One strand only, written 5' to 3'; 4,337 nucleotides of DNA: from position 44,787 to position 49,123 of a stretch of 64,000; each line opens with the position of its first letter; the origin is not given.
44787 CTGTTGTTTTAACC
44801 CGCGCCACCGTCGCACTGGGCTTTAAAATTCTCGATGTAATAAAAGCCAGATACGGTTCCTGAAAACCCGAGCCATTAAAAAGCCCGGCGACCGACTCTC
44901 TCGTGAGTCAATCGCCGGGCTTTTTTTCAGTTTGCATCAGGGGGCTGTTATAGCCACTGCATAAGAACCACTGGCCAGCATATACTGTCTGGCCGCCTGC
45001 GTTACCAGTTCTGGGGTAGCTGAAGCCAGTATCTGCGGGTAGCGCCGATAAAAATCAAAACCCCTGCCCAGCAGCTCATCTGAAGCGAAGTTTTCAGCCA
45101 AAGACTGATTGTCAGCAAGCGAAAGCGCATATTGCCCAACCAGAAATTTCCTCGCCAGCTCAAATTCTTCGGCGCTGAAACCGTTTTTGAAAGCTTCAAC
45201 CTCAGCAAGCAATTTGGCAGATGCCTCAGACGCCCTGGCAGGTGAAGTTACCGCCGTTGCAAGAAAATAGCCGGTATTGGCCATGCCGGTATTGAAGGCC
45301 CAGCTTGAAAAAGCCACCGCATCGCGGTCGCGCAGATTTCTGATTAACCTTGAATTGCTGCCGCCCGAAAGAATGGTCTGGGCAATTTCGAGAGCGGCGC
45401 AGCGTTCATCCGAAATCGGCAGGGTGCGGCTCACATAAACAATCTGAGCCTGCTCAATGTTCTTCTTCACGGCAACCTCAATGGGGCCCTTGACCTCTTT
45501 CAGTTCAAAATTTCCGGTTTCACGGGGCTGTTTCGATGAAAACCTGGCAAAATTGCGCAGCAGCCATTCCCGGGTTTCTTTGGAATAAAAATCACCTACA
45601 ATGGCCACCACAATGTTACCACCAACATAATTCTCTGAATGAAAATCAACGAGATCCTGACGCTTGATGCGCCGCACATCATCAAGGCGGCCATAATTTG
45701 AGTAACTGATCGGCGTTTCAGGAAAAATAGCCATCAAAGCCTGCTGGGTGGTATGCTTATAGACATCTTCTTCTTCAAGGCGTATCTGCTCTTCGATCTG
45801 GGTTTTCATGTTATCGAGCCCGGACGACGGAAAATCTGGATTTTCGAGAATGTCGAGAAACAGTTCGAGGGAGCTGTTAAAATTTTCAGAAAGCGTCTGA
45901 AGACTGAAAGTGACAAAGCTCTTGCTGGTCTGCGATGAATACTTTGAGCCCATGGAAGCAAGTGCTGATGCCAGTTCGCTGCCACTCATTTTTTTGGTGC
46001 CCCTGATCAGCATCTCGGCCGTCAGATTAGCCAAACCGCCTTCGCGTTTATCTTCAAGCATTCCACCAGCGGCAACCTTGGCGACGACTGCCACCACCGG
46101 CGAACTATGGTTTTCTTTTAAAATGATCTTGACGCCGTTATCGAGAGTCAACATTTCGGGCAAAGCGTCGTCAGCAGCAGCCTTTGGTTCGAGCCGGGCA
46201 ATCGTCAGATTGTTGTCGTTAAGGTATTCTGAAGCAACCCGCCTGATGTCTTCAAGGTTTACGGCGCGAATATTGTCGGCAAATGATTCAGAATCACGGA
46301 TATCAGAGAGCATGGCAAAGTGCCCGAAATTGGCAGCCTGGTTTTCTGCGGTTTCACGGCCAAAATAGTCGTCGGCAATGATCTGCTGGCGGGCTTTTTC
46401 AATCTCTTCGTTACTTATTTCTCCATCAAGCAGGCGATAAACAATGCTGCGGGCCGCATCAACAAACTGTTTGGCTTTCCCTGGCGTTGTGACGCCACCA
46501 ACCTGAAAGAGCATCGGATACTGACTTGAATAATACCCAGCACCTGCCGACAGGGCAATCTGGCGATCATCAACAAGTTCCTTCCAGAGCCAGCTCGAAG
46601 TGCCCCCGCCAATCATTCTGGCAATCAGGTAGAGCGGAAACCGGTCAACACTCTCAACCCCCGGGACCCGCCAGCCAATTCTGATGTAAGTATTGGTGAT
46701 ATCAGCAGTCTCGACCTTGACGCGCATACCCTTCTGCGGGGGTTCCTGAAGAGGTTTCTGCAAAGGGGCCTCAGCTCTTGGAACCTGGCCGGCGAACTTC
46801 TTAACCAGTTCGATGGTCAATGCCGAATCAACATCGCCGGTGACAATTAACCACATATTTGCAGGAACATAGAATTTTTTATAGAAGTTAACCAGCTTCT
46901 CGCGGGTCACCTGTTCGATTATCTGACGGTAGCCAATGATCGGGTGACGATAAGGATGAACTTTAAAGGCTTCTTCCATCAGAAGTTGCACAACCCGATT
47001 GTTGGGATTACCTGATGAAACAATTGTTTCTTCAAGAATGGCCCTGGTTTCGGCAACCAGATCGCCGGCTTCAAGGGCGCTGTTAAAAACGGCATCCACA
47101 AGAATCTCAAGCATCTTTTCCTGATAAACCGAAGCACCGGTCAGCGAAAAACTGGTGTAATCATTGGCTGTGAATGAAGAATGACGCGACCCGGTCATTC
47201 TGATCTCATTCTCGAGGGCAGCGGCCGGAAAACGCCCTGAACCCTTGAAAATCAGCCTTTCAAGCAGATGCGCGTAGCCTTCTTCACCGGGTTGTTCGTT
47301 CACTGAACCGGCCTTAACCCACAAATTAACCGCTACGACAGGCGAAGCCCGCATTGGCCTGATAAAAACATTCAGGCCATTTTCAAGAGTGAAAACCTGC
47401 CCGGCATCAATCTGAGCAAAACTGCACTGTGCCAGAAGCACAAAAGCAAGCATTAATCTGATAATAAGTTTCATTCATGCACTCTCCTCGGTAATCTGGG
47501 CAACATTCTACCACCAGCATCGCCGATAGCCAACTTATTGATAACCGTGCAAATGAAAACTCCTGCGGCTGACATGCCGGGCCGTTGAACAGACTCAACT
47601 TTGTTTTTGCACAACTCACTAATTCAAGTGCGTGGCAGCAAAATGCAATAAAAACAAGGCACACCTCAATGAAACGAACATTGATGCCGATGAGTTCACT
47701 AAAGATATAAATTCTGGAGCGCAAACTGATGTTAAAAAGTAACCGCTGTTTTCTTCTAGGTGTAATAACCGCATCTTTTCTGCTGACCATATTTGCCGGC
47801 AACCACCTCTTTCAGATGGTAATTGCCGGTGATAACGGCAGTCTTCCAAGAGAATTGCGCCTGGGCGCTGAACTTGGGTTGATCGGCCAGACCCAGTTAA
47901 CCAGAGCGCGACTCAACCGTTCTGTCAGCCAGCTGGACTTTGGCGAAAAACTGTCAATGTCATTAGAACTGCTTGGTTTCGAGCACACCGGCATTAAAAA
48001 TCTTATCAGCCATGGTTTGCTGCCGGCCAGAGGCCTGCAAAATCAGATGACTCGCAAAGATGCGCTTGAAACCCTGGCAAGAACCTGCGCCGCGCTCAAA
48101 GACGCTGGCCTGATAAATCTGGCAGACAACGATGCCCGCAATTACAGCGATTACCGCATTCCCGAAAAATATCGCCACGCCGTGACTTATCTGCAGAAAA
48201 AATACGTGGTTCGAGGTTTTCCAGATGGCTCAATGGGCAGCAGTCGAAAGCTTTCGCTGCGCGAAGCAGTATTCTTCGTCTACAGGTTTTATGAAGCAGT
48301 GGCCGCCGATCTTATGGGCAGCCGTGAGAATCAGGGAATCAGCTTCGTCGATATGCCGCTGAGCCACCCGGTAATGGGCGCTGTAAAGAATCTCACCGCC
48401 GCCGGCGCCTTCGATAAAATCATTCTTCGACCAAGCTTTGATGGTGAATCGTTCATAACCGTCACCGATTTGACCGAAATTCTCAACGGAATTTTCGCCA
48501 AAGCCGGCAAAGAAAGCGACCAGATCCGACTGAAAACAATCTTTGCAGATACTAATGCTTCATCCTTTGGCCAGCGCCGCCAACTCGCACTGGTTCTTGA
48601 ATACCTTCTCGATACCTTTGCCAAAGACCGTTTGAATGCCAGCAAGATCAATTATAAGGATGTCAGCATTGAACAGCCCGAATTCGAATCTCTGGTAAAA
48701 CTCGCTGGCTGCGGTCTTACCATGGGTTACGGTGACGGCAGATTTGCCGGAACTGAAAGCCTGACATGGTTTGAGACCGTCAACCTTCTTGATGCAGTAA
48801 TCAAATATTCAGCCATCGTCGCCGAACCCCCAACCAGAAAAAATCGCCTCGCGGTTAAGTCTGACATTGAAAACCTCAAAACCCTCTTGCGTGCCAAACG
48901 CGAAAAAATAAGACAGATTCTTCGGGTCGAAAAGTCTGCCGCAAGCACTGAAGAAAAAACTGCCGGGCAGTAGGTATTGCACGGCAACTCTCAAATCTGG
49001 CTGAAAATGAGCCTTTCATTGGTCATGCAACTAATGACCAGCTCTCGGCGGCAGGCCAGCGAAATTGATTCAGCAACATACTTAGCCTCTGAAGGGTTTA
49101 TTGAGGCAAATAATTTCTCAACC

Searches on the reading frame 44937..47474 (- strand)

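Call 71: search_protein_families(library=pfam, proteins=[window:44937-47474:-], max_evalue=0.00001)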
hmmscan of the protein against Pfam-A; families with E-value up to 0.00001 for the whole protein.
window:44937-47474:- (845 aa): 2 families
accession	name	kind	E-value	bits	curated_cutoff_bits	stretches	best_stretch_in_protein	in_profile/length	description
PF05193.26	Peptidase_M16_C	-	2.1e-68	230.2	23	2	189-364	2-180/181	Peptidase M16 inactive domain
PF00675.25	Peptidase_M16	-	4.9e-46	156.8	22.3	2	44-181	10-147/149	Insulinase (Peptidase family M16)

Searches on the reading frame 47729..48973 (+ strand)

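Call 71: search_protein_families(library=pfam, proteins=[window:47729-48973:+], max_evalue=0.00001)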
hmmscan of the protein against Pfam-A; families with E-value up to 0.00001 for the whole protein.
window:47729-48973:+ (414 aa): 1 family
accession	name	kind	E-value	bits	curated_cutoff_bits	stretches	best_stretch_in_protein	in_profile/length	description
PF00395.25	SLH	-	8.9e-06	26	20.8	0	309-346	2-39/44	S-layer homology domain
